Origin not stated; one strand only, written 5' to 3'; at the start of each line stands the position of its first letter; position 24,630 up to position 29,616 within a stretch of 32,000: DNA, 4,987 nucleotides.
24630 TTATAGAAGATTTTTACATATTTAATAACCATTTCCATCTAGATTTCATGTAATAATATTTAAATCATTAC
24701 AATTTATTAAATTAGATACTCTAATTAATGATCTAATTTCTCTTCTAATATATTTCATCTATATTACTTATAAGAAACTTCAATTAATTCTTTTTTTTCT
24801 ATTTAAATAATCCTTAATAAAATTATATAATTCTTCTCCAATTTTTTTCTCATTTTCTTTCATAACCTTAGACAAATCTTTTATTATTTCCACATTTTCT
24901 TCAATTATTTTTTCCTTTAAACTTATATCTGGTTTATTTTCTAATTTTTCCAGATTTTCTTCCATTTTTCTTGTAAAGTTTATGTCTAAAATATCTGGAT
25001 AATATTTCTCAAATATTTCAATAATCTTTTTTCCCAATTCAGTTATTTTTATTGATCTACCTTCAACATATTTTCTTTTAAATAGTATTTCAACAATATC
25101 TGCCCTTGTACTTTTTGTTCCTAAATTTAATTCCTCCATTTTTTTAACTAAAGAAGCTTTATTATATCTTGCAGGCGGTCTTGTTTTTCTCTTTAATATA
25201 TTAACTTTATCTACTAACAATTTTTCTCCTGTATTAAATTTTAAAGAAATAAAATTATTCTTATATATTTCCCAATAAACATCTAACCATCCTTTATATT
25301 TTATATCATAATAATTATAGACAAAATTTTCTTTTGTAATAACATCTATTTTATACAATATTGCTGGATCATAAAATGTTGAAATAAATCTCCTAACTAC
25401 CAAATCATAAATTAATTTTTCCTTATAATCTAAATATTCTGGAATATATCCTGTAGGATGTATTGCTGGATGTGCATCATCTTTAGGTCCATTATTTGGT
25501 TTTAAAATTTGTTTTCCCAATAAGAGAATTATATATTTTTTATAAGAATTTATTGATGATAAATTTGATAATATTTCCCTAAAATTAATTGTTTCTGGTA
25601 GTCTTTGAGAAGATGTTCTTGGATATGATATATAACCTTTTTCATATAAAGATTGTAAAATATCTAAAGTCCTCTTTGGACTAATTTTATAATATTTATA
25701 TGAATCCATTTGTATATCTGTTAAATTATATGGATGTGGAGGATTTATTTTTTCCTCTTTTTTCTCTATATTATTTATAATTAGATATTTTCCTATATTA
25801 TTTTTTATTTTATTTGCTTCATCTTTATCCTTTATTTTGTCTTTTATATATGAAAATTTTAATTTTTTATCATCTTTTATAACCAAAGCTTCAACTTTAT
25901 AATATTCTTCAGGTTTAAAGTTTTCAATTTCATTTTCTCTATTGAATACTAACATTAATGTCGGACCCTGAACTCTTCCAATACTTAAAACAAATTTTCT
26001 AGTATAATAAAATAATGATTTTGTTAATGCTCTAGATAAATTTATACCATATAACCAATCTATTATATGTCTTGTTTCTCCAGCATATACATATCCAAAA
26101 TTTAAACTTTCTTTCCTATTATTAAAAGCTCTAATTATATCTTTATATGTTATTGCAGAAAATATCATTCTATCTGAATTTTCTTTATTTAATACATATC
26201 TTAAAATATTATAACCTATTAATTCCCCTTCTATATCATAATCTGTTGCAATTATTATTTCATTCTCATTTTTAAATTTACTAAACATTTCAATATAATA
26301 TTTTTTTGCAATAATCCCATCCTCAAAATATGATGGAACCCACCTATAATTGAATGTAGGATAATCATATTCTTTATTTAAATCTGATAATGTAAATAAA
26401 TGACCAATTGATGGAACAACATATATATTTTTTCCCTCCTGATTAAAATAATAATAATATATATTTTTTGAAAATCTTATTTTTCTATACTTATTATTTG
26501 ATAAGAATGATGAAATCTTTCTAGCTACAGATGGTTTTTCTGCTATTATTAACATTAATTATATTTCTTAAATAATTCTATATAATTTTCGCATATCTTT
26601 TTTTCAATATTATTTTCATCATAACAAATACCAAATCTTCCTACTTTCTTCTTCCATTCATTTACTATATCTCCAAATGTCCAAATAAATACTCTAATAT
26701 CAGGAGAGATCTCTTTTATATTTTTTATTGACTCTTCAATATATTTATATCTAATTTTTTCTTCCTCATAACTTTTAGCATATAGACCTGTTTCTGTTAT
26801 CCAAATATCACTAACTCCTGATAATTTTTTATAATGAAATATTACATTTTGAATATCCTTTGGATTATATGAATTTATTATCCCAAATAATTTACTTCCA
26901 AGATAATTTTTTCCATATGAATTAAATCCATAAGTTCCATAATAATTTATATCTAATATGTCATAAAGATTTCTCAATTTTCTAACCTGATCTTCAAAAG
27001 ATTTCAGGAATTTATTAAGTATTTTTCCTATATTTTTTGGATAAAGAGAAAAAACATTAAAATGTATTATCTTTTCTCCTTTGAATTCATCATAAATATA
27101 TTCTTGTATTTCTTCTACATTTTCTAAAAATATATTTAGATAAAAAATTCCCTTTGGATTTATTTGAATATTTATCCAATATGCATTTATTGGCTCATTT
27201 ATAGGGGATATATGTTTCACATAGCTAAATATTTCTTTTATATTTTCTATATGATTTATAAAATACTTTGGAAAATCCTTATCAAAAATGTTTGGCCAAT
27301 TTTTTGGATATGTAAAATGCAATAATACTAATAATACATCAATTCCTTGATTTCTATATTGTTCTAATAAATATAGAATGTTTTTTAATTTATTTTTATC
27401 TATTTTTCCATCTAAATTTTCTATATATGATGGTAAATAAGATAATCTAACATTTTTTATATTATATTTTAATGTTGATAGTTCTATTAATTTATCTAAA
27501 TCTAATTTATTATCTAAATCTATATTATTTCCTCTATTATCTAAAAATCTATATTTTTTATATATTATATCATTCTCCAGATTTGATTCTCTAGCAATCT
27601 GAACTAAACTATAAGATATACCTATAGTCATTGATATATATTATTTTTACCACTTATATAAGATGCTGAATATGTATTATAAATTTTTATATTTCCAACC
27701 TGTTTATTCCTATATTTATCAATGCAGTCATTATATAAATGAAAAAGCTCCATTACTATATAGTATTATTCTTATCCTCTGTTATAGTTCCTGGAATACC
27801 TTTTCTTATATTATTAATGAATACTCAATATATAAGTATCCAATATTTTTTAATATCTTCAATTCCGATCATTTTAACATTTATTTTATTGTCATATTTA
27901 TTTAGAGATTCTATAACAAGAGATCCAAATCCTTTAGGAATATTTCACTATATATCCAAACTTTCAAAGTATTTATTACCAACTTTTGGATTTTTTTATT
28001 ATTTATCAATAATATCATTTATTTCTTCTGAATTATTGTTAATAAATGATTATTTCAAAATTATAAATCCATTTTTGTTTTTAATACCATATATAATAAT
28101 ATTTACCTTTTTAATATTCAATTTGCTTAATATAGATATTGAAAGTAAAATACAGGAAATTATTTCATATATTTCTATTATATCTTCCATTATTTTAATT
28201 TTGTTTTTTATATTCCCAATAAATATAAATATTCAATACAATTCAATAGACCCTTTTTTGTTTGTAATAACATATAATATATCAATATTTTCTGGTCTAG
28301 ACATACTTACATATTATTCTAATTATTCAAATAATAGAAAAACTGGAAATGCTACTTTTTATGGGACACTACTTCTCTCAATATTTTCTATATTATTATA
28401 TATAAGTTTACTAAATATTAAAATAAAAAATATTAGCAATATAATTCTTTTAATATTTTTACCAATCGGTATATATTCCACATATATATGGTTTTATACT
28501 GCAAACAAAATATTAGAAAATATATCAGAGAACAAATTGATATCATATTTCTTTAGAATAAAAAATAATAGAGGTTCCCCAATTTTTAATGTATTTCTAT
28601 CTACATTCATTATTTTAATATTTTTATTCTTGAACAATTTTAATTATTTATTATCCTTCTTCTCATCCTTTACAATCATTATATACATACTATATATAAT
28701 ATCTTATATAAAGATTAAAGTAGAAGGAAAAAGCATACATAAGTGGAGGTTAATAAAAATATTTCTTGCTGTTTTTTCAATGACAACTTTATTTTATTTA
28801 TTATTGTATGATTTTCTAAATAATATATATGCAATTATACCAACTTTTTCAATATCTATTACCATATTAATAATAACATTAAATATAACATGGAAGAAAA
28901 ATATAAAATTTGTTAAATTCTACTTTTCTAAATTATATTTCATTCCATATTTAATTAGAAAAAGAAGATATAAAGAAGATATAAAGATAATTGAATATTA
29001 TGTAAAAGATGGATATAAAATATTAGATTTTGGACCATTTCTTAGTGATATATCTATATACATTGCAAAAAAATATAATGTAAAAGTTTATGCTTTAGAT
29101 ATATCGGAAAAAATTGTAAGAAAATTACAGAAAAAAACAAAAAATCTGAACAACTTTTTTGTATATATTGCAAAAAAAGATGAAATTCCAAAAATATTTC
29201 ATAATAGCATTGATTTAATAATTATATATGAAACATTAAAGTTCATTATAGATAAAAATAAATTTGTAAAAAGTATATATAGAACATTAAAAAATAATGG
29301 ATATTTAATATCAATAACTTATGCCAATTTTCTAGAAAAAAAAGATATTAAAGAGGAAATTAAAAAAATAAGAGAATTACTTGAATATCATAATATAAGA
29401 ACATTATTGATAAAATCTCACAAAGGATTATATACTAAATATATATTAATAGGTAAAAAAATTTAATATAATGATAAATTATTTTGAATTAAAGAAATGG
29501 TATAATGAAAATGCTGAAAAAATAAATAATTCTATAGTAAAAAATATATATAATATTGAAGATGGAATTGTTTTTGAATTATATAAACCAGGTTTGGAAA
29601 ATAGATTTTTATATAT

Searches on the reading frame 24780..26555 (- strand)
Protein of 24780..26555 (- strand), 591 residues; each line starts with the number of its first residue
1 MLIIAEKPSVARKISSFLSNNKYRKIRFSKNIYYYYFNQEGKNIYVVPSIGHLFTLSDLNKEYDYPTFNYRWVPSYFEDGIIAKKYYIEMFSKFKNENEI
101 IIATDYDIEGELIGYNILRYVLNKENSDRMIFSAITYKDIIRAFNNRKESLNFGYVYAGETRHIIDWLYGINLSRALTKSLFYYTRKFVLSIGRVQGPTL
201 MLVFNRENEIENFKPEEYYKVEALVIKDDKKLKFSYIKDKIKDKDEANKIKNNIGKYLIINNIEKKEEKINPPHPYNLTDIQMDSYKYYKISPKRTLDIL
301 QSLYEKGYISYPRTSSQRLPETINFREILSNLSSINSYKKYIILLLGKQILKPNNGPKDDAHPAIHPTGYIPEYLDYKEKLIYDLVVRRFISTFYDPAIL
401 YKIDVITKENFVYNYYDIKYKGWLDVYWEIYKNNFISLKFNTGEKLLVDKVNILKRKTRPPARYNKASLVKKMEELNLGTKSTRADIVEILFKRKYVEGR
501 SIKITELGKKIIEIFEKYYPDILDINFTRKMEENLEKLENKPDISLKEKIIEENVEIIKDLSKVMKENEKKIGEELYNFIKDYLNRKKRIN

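Call 25: search_protein_families(library=pfam, proteins=[window:24780-26555:-], max_evalue=0.001)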
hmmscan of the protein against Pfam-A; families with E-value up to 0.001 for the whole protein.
window:24780-26555:- (591 aa): 2 families
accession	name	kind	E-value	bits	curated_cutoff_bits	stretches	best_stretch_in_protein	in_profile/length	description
PF01131.25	Topoisom_bac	-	1.3e-112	377.2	35.1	1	151-540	2-401/411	DNA topoisomerase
PF01751.28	Toprim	-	1.1e-13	51.5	23.1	1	2-134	2-95/96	Toprim domain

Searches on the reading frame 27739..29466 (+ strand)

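Call 25: search_protein_families(library=pfam, proteins=[window:27739-29466:+], max_evalue=0.001)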
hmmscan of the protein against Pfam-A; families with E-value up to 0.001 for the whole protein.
window:27739-29466:+ (575 aa): 7 families
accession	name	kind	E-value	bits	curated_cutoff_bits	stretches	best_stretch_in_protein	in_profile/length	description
PF13847.12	Methyltransf_31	-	4.6e-10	39.8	27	1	423-541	2-122/145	Methyltransferase domain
PF08241.18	Methyltransf_11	-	5.9e-10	40.1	21.2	1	430-524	2-94/95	Methyltransferase domain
PF08242.18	Methyltransf_12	-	5.3e-08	33.9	30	1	429-523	1-98/98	Methyltransferase domain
PF13649.12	Methyltransf_25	-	5.7e-08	33.8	27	1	428-521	1-97/97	Methyltransferase domain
PF01209.24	Ubie_methyltran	-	2.5e-06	27.5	20.1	1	420-528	43-154/233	ubiE/COQ5 methyltransferase family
PF13489.12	Methyltransf_23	-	7.8e-05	22.9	27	1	422-536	20-124/164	Methyltransferase domain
PF02353.26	CMAS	-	0.00095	19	27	0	412-535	50-174/273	Mycolic acid cyclopropane synthetase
